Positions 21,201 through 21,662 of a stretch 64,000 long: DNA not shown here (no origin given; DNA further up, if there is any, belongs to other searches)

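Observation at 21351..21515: Unannotated 54-aa Cys/His-rich ORF between arsR and a split permease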

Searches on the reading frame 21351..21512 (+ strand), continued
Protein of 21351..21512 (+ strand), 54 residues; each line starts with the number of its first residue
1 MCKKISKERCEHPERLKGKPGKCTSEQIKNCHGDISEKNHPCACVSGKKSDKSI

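Call 36: search_protein_families(library=pfam, proteins=[L036:419-1342:+, L036:1342-2094:+, L037:3272-3589:+, L028:3115-3795:+, L034:3247-4491:+, L024:3090-3506:+, L022:514-1311:+, L021:602-1417:+, L007:4221-4604:+, L025:3117-3380:+], max_evalue=0.001)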
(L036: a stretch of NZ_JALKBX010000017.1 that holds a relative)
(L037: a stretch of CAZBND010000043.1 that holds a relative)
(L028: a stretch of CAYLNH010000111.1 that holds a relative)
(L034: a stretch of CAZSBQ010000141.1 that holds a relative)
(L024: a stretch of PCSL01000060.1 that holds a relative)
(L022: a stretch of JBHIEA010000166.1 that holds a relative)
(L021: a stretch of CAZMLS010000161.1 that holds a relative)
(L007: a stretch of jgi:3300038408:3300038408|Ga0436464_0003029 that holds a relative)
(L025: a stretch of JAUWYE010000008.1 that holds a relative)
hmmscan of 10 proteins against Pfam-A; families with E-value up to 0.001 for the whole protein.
L036:419-1342:+ (308 aa): 4 families
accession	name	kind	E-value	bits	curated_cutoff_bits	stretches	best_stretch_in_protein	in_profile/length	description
PF00005.33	ABC_tran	-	1.4e-31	110.4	25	1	20-164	1-137/137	ABC transporter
PF13304.12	AAA_21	-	7.7e-11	43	27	1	125-196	227-301/304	AAA domain, putative AbiEii toxin, Type IV TA system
PF13732.12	DrrA1-3_C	-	1.3e-06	29.4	27.4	1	218-302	2-80/81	ATP-binding protein DrrA1-3-like, C-terminal domain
PF00004.35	AAA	-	0.00082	20.3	21.2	0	35-146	3-104/131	ATPase family associated with various cellular activities (AAA)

L036:1342-2094:+ (251 aa): 3 families
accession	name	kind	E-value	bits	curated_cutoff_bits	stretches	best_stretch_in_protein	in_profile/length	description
PF01061.29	ABC2_membrane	-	8.9e-21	74.8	26.9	1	12-213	2-210/211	ABC-2 type transporter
PF12698.13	ABC2_membrane_3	-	4e-19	69.4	31.6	1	55-241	162-347/347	ABC-2 family transporter protein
PF19382.4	DUF5957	-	0.00066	20.1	23.8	0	100-148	5-50/59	Family of unknown function (DUF5957)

L037:3272-3589:+ (106 aa): 1 family
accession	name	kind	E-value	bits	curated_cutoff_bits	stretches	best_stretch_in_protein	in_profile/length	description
PF02635.20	DsrE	-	3.7e-06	27.5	22.7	1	1-105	1-115/116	DsrE/DsrF-like family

L028:3115-3795:+ (227 aa): 9 families
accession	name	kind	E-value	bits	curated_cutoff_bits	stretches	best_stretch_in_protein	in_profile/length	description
PF08241.18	Methyltransf_11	-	2e-19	70.4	21.2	1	41-139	1-94/95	Methyltransferase domain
PF13649.12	Methyltransf_25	-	1.5e-17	64.5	27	1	41-136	2-97/97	Methyltransferase domain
PF13847.12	Methyltransf_31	-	5.3e-15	55.8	27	1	36-140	3-109/145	Methyltransferase domain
PF08242.18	Methyltransf_12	-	4.4e-13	50.2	30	1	41-137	1-97/98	Methyltransferase domain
PF01209.24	Ubie_methyltran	-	4.3e-11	43.1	20.1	1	33-139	44-150/233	ubiE/COQ5 methyltransferase family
PF13489.12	Methyltransf_23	-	5.5e-08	33.1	27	1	22-193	6-159/164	Methyltransferase domain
PF03141.22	Methyltransf_29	-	1.1e-05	24.7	23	1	38-138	119-215/506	Putative S-adenosyl-L-methionine-dependent methyltransferase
PF05175.20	MTS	-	4.3e-05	23.6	23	1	36-111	31-104/170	Methyltransferase small domain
PF24675.1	NpmA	-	5.6e-05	23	60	1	35-100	22-90/214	16S rRNA (adenine(1408)-N(1))-methyltransferase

L034:3247-4491:+ (415 aa): 1 family
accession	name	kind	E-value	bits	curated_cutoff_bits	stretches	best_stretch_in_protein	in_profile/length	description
PF02417.20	Chromate_transp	-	1.6e-65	220.6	28.6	2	241-411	2-166/166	Chromate transporter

L024:3090-3506:+ (139 aa): 0 families

L022:514-1311:+ (266 aa): 1 family
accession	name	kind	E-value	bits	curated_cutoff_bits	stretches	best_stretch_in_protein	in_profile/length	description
PF11209.13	LmeA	-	0.00022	21.8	27.3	1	129-255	77-212/217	LmeA-like phospholipid-binding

L021:602-1417:+ (272 aa): 12 families
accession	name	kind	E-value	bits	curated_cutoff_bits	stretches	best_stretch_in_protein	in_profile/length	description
PF00037.32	Fer4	-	4e-10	39.5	21.1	1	216-236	2-22/24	4Fe-4S binding domain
PF12801.12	Fer4_5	-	7.6e-09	35.8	22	2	173-209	3-39/48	4Fe-4S binding domain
PF13187.11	Fer4_9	-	1.2e-08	35.3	27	1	222-263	2-50/52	4Fe-4S dicluster domain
PF12838.12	Fer4_7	-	1e-06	29.5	27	1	222-262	2-50/52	4Fe-4S dicluster domain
PF13237.11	Fer4_10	-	2.7e-06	27.7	25.5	1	215-261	2-53/53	4Fe-4S dicluster domain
PF12797.12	Fer4_2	-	8.3e-06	25.9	24.5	1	214-234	2-22/22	4Fe-4S binding domain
PF12800.12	Fer4_4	-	3.2e-05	24.3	24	0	220-234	2-16/17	4Fe-4S binding domain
PF25160.1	LdpA_Fe-S-bd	-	5.1e-05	23.4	27.6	1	226-263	7-41/49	LdpA Fe-S cluster-binding domain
PF12837.12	Fer4_6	-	6.4e-05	23.2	25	1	217-236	4-23/24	4Fe-4S binding domain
PF14697.11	Fer4_21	-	9.2e-05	22.9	35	1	216-265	2-56/59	4Fe-4S dicluster domain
PF13484.11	Fer4_16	-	0.0006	21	30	0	222-239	2-19/66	4Fe-4S double cluster binding domain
PF13746.11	Fer4_18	-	0.0006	20.4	27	1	221-261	60-96/114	4Fe-4S dicluster domain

L007:4221-4604:+ (128 aa): 4 families
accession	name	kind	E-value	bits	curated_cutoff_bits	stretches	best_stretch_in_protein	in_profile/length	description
PF07883.17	Cupin_2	-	1.4e-10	41.2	27.2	1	60-125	3-68/70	Cupin domain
PF02311.25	AraC_binding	-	3.8e-06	27.1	21.1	1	59-117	7-65/135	AraC-like ligand binding domain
PF05899.18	Cupin_3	-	9.8e-05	22.4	23.5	1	54-115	4-66/74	EutQ-like cupin domain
PF12852.13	Cupin_6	-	0.00014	22.2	26.7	1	77-114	36-75/183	Cupin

L025:3117-3380:+ (88 aa): 1 family
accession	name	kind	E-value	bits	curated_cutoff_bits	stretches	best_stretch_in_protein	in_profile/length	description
PF00313.28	CSD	-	3.3e-14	52.9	27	1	19-81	2-64/66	'Cold-shock' DNA-binding domain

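Call 37: search_protein_families(library=ncbifam, proteins=[L036:419-1342:+, L036:1342-2094:+, L037:3272-3589:+, L028:3115-3795:+, L034:3247-4491:+, L024:3090-3506:+, L022:514-1311:+, L021:602-1417:+, L007:4221-4604:+, L025:3117-3380:+], max_evalue=0.001)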
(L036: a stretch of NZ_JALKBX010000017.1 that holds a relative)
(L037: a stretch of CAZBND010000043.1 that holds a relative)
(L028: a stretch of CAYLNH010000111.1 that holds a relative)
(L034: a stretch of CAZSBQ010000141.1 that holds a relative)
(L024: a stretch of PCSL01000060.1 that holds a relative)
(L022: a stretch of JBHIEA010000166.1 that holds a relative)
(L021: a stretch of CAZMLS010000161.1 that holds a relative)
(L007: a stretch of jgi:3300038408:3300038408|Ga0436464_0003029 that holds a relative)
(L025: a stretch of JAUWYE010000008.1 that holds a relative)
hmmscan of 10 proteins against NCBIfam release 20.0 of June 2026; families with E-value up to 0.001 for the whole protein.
L036:419-1342:+ (308 aa): 186 families (the best 25 are shown)
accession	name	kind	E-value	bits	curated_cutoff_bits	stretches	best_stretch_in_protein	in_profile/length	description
TIGR01188.1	drrA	subfamily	1.2e-97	326.8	312.45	1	12-304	1-302/302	daunorubicin resistance ABC transporter, ATP-binding protein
TIGR03522.1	GldA_ABC_ATP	equivalog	4.2e-69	233.3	402.6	1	5-303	3-301/301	gliding motility-associated ABC transporter ATP-binding subunit GldA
NF010060.0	PRK13537.1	equivalog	8.6e-66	221.9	521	1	3-306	14-311/314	nodulation factor ABC transporter ATP-binding protein NodI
NF010059.0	PRK13536.1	equivalog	1.4e-59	201.6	549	1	4-305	43-338/342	nodulation factor ABC transporter ATP-binding protein NodI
NF033858.1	ABC2_perm_RbbA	equivalog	2.3e-58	197.9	1050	1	4-228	266-490/909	ribosome-associated ATPase/putative transporter RbbA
TIGR01288.1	nodI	equivalog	2.6e-57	194.2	424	1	5-305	5-299/303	nodulation factor ABC transporter ATP-binding protein NodI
TIGR03864.1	PQQ_ABC_ATP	hypoth_equivalog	3.7e-51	173.8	302.25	1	5-227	2-224/236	ABC transporter, ATP-binding subunit, PQQ-dependent alcohol dehydrogenase system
TIGR03740.1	galliderm_ABC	subfamily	1.1e-47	162.6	309.75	1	6-214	2-203/223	lantibiotic protection ABC transporter ATP-binding subunit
TIGR04406.1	LPS_export_lptB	equivalog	1.1e-45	155.8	240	1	5-222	2-222/239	LPS export ABC transporter ATP-binding protein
NF043075.1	MMSYN1_0197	equivalog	6.1e-41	140.5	550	1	3-222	1-220/341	spermidine/putrescine ABC transporter ATP-binding protein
TIGR03265.1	PhnT2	equivalog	1.2e-40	139.9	457.7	1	2-225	2-225/353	putative 2-aminoethylphosphonate ABC transporter ATP-binding protein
NF040840.2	tungstate_WtpC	equivalog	1.5e-40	139.5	440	1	4-227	1-223/347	tungstate ABC transporter ATP-binding protein WtpC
NF008144.0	PRK10895.1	equivalog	1.5e-40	139.1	381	1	5-224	4-226/241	LPS export ABC transporter ATP-binding protein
NF006987.0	PRK09452.1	equivalog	6.3e-40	137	482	1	2-225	15-238/378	spermidine/putrescine ABC transporter ATP-binding protein PotA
TIGR04521.1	ECF_ATPase_2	equivalog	1.4e-39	135.8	330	1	14-238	10-248/279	energy-coupling factor transporter ATPase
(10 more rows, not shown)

L036:1342-2094:+ (251 aa): 7 families
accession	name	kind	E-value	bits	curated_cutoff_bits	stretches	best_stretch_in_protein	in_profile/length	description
NF011648.0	PRK15066.1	subfamily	3.5e-21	75.9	225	1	83-245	90-251/257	ABC transporter permease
TIGR01247.1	drrB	subfamily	7e-18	65.2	223.05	1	56-238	50-231/236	daunorubicin resistance ABC transporter membrane protein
TIGR01291.1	nodJ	subfamily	1.1e-12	48.1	206.65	1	83-246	88-250/253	ABC-2 type transporter, NodJ family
NF038293.1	permease_SagH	equivalog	1.4e-11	43.9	450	1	63-244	187-369/370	SagH family ABC transporter permease subunit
NF033858.1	ABC2_perm_RbbA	equivalog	2.1e-05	22.7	1050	1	87-245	746-906/909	ribosome-associated ATPase/putative transporter RbbA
TIGR03062.1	pip_yhgE_Cterm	subfamily_domain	2.5e-05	24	102.2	1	100-244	63-204/208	YhgE/Pip family protein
TIGR01248.1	drrC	subfamily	0.00083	19.5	165.65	0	85-210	20-146/152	daunorubicin resistance protein C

L037:3272-3589:+ (106 aa): 0 families

L028:3115-3795:+ (227 aa): 25 families
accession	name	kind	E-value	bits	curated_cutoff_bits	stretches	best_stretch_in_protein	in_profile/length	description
NF045667.1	MTase_DVU1556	equivalog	1.2e-15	57.5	155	1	25-140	11-119/213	DVU_1556 family methyltransferase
NF041537.1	ArsM_AhpD_UU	exception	8.6e-15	54.3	510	1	34-141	74-181/345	arsenite methyltransferase/AhpD domain selenoprotein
NF008823.0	PRK11873.1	subfamily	9e-14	51.6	263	1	30-140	71-181/272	arsenite methyltransferase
NF047649.1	MTase_UXPK_star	exception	7.5e-13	48.1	460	1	33-140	74-181/283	methyltransferase/UXPK-star double selenoprotein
TIGR01934.1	MenG_MenH_UbiE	subfamily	2.1e-11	43.6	158.35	1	29-140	32-141/223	ubiquinone/menaquinone biosynthesis methyltransferase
NF052510.1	methyltran_MpqE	exception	1.1e-10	41.3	335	1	27-139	37-150/234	methyl-plastoquinone biosynthesis methyltransferase MpqE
NF041675.1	sarc_dimgly_tmase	equivalog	2.3e-10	40.8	550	1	22-140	52-169/278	sarcosine/dimethylglycine N-methyltransferase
NF001242.0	PRK00216.1-3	equivalog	9.4e-10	38.3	351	1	40-139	74-174/258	bifunctional demethylmenaquinone methyltransferase/2-methoxy-6-polyprenyl-1,4-benzoquinol methylase UbiE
NF041536.1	ArsM_DUF2284_UU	exception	1e-09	37.3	575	1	33-141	73-181/459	arsenite methyltransferase/DUF2284 domain selenoprotein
NF001244.0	PRK00216.1-5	equivalog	1.2e-09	37.8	216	1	28-140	40-153/236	bifunctional demethylmenaquinone methyltransferase/2-methoxy-6-polyprenyl-1,4-benzoquinol methylase UbiE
NF001240.0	PRK00216.1-1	equivalog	5.9e-09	35.3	378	1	28-140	55-168/251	bifunctional demethylmenaquinone methyltransferase/2-methoxy-6-polyprenyl-1,4-benzoquinol methylase UbiE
TIGR02072.1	BioC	equivalog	9.5e-09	35.4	184.95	1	38-139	36-131/244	malonyl-ACP O-methyltransferase BioC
NF045825.1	FAmtase_mtf2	equivalog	6.4e-08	32.1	400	1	37-139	59-157/248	fatty-acid O-methyltransferase Mtf2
NF007610.0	PRK10258.1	equivalog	8.5e-08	31.8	342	1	22-138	28-136/251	malonyl-ACP O-methyltransferase BioC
NF043040.1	corrin_prot_MT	hypoth_equivalog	2.6e-07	30.3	180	1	36-140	41-147/216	corrinoid protein-associated methyltransferase CpaM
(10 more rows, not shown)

L034:3247-4491:+ (415 aa): 3 families
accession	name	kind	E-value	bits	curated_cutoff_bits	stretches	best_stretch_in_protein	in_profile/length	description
TIGR00937.1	2A51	subfamily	2.9e-61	208.1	171.7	1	42-410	7-368/368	chromate efflux transporter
NF053759.1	ChrTpChrBBac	equivalog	6.6e-16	58.5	250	2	43-186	15-158/180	chromate efflux transporter ChrB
NF053760.1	ChrTpChrABac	equivalog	1.7e-14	54.4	250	2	35-191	9-165/178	chromate efflux transporter ChrA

L024:3090-3506:+ (139 aa): 0 families

L022:514-1311:+ (266 aa): 0 families

L021:602-1417:+ (272 aa): 28 families (the best 25 are shown)
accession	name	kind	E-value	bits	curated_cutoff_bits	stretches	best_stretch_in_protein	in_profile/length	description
TIGR02163.1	napH_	subfamily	3.2e-15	56.4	213.05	1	88-263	63-249/255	NapH/MauN family ferredoxin-type protein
NF007013.0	PRK09477.1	equivalog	2.2e-14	53.3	234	1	66-263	67-272/286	quinol dehydrogenase ferredoxin subunit NapH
NF046105.1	TransRegNosR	equivalog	5.6e-12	44.8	1000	1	12-257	406-662/680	transcriptional regulator NosR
TIGR03287.1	methan_mark_16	hypoth_equivalog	2.4e-07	29.6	363.95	1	213-263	295-345/391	methanogenesis marker 16 metalloprotein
NF038196.1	ferrodoxin_EFR1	subfamily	9.4e-07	29.1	75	1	220-263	184-227/242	EFR1 family ferrodoxin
TIGR03336.1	IOR_alpha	equivalog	1.4e-06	26.9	650.9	1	153-262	493-592/595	indolepyruvate ferredoxin oxidoreductase subunit alpha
NF040770.1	hetero_SS_HdrA2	exception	5.4e-06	24.8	1100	1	213-263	570-621/777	CoB-CoM heterodisulfide reductase HdrA2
NF042909.1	FMH_DH_FwdF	exception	6.3e-06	25.5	375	1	189-264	228-310/336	tungsten-dependent formylmethanofuran dehydrogenase subunit FwdF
NF041836.1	rnfB_Methano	equivalog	8.6e-06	25.4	445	2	221-263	217-260/265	Rnf electron transport complex subunit RnfB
NF007382.0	PRK09898.1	equivalog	9.2e-06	25.3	213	1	191-262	128-195/208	ferredoxin-like protein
TIGR02179.1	PorD_KorD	subfamily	1.5e-05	25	60.05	1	213-263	18-70/78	2-oxoacid:acceptor oxidoreductase, delta subunit, pyruvate/2-ketoisovalerate family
TIGR02912.1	sulfite_red_C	equivalog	1.8e-05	23.9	324.1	1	212-262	161-215/314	sulfite reductase subunit C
NF043039.1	HgcAB_like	equivalog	2.4e-05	24.1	285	1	86-263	166-347/350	HgcAB-like fusion protein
TIGR02700.1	flavo_MJ0208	hypoth_equivalog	2.8e-05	23.5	251.35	1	216-264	144-193/234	dihydromethanopterin reductase (acceptor)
TIGR03224.1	benzo_boxA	equivalog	3.9e-05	22.7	459.2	1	217-269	7-60/411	benzoyl-CoA 2,3-epoxidase subunit BoxA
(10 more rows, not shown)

L007:4221-4604:+ (128 aa): 0 families

L025:3117-3380:+ (88 aa): 9 families
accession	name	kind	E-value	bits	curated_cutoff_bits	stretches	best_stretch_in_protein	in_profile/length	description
NF049933.1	TransAntitermCspE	equivalog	6.3e-10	39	120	1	18-80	4-66/69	transcription antiterminator/RNA stability regulator CspE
TIGR02381.1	cspD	equivalog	2e-09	37.3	115.4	1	17-80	1-64/68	cold shock domain-containing protein CspD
NF007405.0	PRK09937.1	equivalog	4.2e-08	33.3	152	1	17-77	1-62/74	cold shock-like protein CspD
NF038236.1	retron_eff_Se72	equivalog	1.3e-07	31.5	82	1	20-81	1-60/62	retron Se72 family effector protein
NF011574.0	PRK14998.1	equivalog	2.6e-07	30.8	147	1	17-78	1-63/73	cold shock-like protein CspD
NF008190.0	PRK10943.1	subfamily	2.8e-07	30.4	137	1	19-80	5-66/69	cold shock-like protein CspC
NF007062.0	PRK09507.1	subfamily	5.1e-07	29.6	133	1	19-77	5-63/69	transcription antiterminator/RNA stability regulator CspE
NF007679.0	PRK10354.1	subfamily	3.7e-06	27.2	130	1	20-72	7-60/70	RNA chaperone/antiterminator CspA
NF007378.0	PRK09890.1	equivalog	3.6e-05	23.9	144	1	20-73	7-61/70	cold shock protein CspG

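Call 38: predict_structure(alignment_id=A2)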
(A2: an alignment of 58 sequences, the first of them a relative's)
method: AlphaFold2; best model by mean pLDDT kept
length: 54 residues; sequences in the alignment: 58
mean_pLDDT: 65.2   pTM: 0.44
mean pLDDT of the five models: 65.2, 62.6, 62.5, 60.0, 59.9
residues with pLDDT >= 90: 0; 70-90: 26; 50-70: 16; < 50: 12
segments of 3 or more residues with pLDDT < 50: 1-4, 45-49
pLDDT, mean of each block of 10 residues (from residue 1): 54 70 79 76 54 47
secondary structure, 60 per line:
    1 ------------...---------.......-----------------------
elements in order: H25-31

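Call 45: fold_search(model_id=the predicted structure, library=pdb)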
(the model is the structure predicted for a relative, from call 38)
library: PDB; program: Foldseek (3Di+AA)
matches with E <= 10: 2; with E <= 0.001: 0
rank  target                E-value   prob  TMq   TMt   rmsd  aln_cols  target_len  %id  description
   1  6ii2_A                9.7e+00  0.00  0.19  0.04   8.2        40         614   18  Crystal structure of alpha-beta hydrolase (ABH) and Makes Caterpillars Floppy (MCF)-Like effectors of Vibrio vulnificu (released 2019-08-07)
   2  9jzr_3                9.7e+00  0.00  0.14  0.06   7.4        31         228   22  Structure of PSI-LHCI-LHCII supercomplex from Bryopsis corticulans (released 2026-02-25)
